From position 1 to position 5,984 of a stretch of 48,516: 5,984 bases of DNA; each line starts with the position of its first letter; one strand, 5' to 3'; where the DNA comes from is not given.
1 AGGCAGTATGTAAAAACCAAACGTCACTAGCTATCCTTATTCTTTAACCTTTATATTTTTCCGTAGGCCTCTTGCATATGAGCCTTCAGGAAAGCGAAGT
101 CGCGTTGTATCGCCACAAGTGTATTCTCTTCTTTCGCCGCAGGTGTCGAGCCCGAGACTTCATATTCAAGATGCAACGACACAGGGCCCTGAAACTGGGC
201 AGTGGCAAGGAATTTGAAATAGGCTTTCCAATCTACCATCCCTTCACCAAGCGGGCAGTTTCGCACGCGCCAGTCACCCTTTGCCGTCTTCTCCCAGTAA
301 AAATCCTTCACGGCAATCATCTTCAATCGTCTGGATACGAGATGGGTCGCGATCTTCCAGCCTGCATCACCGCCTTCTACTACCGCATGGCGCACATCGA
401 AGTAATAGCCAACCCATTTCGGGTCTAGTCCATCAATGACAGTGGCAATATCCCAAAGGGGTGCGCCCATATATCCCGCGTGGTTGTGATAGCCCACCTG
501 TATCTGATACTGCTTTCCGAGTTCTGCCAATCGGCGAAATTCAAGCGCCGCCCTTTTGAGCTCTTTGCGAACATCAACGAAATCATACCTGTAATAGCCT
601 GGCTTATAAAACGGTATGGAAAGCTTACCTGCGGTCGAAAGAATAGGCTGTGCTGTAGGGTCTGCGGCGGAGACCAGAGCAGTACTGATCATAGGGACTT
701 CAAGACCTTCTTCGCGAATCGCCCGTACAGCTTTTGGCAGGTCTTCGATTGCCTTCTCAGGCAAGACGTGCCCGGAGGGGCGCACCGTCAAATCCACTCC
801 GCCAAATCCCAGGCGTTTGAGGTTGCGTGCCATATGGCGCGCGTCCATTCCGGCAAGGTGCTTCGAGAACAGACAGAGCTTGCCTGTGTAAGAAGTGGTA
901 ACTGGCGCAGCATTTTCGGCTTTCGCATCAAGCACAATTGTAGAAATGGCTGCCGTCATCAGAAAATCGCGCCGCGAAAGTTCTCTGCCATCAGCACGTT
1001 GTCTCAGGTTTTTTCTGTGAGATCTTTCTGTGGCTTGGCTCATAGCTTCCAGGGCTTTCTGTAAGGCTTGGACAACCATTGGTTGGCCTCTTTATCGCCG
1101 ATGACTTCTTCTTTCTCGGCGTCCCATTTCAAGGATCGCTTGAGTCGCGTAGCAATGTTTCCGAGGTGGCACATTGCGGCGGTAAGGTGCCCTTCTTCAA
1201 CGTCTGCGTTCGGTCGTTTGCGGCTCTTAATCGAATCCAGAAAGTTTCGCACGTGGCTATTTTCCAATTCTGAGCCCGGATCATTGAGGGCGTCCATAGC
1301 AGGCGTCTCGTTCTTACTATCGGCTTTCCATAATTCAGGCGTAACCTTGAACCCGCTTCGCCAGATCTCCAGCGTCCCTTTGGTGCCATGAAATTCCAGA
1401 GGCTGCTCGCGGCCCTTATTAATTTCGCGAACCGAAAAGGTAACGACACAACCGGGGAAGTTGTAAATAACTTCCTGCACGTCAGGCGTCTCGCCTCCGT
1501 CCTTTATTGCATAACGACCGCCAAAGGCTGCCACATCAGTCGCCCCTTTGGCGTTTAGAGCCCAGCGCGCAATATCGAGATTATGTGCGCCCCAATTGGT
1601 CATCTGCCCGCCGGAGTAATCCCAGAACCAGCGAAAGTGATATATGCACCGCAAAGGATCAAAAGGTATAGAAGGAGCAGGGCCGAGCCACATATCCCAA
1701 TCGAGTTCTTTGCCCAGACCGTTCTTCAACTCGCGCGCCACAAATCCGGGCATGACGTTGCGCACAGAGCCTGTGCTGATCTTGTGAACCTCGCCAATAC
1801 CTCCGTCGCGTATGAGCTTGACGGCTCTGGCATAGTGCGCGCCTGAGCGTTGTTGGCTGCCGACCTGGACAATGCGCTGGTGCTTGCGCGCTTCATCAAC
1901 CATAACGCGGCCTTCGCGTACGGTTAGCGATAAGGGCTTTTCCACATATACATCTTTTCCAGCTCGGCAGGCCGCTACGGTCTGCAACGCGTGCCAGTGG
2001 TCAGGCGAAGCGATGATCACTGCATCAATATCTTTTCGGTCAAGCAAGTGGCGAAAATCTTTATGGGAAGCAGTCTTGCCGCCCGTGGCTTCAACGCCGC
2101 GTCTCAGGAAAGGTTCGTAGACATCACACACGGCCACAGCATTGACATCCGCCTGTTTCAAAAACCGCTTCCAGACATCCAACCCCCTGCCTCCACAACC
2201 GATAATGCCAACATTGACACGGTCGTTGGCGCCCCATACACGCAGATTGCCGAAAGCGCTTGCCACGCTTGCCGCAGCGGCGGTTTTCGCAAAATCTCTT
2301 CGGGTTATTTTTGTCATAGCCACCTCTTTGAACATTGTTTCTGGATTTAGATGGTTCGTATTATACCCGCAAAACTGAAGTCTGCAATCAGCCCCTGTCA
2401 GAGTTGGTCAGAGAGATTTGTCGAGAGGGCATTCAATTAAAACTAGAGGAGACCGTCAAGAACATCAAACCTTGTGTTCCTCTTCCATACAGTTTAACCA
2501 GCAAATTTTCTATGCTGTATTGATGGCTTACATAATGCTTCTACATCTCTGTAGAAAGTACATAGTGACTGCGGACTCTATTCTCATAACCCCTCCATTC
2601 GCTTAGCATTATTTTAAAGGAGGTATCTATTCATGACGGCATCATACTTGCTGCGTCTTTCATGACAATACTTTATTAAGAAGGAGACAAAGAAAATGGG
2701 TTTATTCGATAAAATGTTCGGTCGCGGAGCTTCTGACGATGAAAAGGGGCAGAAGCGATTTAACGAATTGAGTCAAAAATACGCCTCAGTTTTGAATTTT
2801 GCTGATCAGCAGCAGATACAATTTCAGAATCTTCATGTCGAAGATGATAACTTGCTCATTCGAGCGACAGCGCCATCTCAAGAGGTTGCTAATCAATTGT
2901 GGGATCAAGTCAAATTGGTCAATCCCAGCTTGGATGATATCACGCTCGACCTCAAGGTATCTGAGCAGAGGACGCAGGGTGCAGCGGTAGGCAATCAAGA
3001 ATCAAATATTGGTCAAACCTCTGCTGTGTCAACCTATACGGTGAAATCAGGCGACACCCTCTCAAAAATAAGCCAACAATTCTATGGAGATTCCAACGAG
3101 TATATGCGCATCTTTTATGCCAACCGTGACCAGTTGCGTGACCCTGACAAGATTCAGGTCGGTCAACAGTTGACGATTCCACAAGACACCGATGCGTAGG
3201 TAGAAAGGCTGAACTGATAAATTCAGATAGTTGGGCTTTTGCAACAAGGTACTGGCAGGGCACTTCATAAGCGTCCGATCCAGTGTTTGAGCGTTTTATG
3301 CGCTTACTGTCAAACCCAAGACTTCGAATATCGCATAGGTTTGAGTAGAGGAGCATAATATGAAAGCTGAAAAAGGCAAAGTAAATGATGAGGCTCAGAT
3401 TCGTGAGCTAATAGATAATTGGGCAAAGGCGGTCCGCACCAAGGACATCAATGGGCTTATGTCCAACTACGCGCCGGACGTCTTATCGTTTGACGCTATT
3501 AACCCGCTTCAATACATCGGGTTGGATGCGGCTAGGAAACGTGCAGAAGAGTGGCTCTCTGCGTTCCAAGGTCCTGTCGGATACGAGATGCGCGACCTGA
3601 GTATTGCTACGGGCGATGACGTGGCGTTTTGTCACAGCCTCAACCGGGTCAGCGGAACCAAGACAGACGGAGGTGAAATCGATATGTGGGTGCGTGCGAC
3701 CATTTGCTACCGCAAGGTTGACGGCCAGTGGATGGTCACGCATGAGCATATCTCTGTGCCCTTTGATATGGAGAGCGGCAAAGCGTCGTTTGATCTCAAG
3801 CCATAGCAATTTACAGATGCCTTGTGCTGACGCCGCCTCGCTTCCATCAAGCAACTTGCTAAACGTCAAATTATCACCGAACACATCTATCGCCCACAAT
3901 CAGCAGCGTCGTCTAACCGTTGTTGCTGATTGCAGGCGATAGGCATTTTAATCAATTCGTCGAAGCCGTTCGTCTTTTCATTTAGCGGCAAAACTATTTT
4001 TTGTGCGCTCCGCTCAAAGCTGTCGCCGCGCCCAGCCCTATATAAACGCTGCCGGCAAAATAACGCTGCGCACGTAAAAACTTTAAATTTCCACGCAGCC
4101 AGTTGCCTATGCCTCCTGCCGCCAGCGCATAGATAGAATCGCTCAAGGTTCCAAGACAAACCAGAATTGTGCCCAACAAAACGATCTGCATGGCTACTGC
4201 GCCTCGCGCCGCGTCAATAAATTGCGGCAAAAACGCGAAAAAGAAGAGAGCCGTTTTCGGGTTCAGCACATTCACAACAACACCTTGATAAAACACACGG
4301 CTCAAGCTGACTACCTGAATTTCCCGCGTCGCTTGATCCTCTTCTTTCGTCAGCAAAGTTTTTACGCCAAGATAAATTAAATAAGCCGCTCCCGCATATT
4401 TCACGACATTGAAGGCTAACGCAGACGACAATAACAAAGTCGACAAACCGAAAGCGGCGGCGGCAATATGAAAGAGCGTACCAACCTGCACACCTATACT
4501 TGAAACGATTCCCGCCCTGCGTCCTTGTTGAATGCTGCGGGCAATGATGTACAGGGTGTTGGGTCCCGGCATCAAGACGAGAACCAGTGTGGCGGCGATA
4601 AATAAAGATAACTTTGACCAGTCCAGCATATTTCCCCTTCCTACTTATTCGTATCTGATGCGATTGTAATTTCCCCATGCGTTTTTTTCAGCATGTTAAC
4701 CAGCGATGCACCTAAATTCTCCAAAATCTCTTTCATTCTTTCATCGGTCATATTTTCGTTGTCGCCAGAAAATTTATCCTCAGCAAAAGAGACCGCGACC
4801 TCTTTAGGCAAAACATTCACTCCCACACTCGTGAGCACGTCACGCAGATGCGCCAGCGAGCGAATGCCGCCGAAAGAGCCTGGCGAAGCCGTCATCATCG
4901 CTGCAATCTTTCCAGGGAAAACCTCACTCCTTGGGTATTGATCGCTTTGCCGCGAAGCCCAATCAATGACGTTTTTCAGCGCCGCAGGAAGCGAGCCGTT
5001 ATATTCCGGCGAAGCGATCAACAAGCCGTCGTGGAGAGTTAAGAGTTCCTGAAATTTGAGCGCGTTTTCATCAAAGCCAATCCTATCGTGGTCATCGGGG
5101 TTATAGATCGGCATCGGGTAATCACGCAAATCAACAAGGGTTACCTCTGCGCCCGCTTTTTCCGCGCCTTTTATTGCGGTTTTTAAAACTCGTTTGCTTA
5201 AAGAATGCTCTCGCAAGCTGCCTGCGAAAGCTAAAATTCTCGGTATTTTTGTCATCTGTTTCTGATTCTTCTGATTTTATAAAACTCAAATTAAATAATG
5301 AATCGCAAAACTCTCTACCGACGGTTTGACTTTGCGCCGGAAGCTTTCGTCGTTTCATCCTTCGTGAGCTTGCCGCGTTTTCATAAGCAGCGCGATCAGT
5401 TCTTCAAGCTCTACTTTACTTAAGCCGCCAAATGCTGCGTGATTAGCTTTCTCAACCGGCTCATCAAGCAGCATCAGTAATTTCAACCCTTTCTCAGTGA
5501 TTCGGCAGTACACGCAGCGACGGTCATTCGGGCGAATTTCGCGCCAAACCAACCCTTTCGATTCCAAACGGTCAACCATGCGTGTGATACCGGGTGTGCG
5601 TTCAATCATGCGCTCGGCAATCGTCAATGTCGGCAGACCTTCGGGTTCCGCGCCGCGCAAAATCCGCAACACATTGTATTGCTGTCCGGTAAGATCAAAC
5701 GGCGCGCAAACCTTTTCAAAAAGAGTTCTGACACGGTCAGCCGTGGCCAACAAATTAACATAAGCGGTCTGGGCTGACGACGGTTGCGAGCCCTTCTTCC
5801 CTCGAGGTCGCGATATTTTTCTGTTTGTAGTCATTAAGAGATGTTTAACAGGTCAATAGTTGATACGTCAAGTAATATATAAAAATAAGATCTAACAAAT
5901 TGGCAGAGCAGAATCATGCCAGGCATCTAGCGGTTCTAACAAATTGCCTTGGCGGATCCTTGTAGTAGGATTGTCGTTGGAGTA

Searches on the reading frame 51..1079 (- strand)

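Call 58: search_protein_families(library=pfam, proteins=[window:51-1079:-], max_evalue=0.00001)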
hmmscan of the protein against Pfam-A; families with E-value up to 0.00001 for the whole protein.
window:51-1079:- (342 aa): 1 family
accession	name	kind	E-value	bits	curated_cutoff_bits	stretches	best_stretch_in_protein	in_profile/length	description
PF01261.30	AP_endonuc_2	-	4.1e-27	95.9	31.1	1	85-317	2-234/249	Xylose isomerase-like TIM barrel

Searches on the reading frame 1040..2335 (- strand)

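Call 58: search_protein_families(library=pfam, proteins=[window:1040-2335:-], max_evalue=0.00001)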
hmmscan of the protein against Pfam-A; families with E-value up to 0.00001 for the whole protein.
window:1040-2335:- (431 aa): 4 families
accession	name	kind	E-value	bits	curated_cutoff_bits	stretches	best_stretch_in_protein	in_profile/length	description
PF19051.5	GFO_IDH_MocA_C2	-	4.3e-27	95.7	23.3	1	207-430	48-253/254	Oxidoreductase family, C-terminal alpha/beta domain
PF01408.29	GFO_IDH_MocA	-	1e-20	75.1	24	1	40-159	1-119/120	Oxidoreductase family, NAD-binding Rossmann fold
PF22725.1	GFO_IDH_MocA_C3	-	1.2e-12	48.3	27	1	235-323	34-124/124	GFO/IDH/MocA C-terminal domain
PF02894.22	GFO_IDH_MocA_C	-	1.9e-07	31.6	22.9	1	235-388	31-202/218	Oxidoreductase family, C-terminal alpha/beta domain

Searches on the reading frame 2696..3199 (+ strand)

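Call 58: search_protein_families(library=pfam, proteins=[window:2696-3199:+], max_evalue=0.00001)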
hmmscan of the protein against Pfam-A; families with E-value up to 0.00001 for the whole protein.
window:2696-3199:+ (167 aa): 1 family
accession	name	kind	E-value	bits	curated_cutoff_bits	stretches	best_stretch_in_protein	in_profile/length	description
PF01476.26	LysM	-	1.4e-11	44.5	20.9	1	114-162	1-43/43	LysM domain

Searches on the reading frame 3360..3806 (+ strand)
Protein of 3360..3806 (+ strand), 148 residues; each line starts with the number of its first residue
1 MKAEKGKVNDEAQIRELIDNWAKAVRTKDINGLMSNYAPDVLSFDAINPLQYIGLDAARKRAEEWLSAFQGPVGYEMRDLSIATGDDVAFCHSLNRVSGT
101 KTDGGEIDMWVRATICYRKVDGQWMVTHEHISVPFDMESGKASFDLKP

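Call 58: search_protein_families(library=pfam, proteins=[window:3360-3806:+], max_evalue=0.00001)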
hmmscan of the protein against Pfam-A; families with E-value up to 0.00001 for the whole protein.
window:3360-3806:+ (148 aa): 4 families
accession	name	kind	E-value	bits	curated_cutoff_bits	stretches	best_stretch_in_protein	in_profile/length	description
PF13474.12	SnoaL_3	-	1.4e-19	71.1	22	1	14-135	1-120/121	SnoaL-like domain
PF14534.12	DUF4440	-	1e-08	36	25.2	1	14-126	1-107/107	Domain of unknown function (DUF4440)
PF12680.13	SnoaL_2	-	9.1e-08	33.1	27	1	20-124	3-99/102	SnoaL-like domain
PF08332.16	CaMKII_AD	-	1.9e-06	28.5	22.1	1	11-132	2-125/128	Calcium/calmodulin dependent protein kinase II association domain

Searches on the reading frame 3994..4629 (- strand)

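Call 58: search_protein_families(library=pfam, proteins=[window:3994-4629:-], max_evalue=0.00001)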
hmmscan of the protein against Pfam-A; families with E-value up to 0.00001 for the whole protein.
window:3994-4629:- (211 aa): 1 family
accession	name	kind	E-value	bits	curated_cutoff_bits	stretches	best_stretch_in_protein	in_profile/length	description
PF01810.24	LysE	-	2.6e-34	118.8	25.6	1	16-205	2-191/193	LysE type translocator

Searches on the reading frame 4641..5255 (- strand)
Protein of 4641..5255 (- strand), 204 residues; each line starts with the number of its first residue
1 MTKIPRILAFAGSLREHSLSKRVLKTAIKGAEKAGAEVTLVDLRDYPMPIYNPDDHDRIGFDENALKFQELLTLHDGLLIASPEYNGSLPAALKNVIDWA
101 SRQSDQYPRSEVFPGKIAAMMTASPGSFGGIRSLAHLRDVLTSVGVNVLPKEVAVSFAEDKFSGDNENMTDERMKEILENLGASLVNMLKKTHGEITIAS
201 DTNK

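Call 58: search_protein_families(library=pfam, proteins=[window:4641-5255:-], max_evalue=0.00001)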
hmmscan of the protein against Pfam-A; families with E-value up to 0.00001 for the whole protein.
window:4641-5255:- (204 aa): 2 families
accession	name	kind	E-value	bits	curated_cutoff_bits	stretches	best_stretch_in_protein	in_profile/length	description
PF03358.20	FMN_red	-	1.6e-42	145.1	24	1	5-159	1-151/152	NADPH-dependent FMN reductase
PF02525.22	Flavodoxin_2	-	2.7e-14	53.8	27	1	6-154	2-175/198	Flavodoxin-like fold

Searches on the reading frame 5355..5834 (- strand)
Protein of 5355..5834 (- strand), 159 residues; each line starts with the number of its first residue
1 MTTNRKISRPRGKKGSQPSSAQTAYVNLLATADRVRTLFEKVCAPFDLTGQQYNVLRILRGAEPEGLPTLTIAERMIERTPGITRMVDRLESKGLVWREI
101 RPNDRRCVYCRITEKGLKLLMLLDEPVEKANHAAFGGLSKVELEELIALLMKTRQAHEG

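Call 58: search_protein_families(library=pfam, proteins=[window:5355-5834:-], max_evalue=0.00001)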
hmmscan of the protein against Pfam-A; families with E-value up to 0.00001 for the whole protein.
window:5355-5834:- (159 aa): 2 families
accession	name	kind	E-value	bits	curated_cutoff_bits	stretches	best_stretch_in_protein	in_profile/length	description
PF01047.28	MarR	-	1e-10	41.8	24.6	1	48-108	1-59/59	MarR family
PF12802.13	MarR_2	-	3.9e-07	30.6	27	1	46-106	1-60/61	MarR family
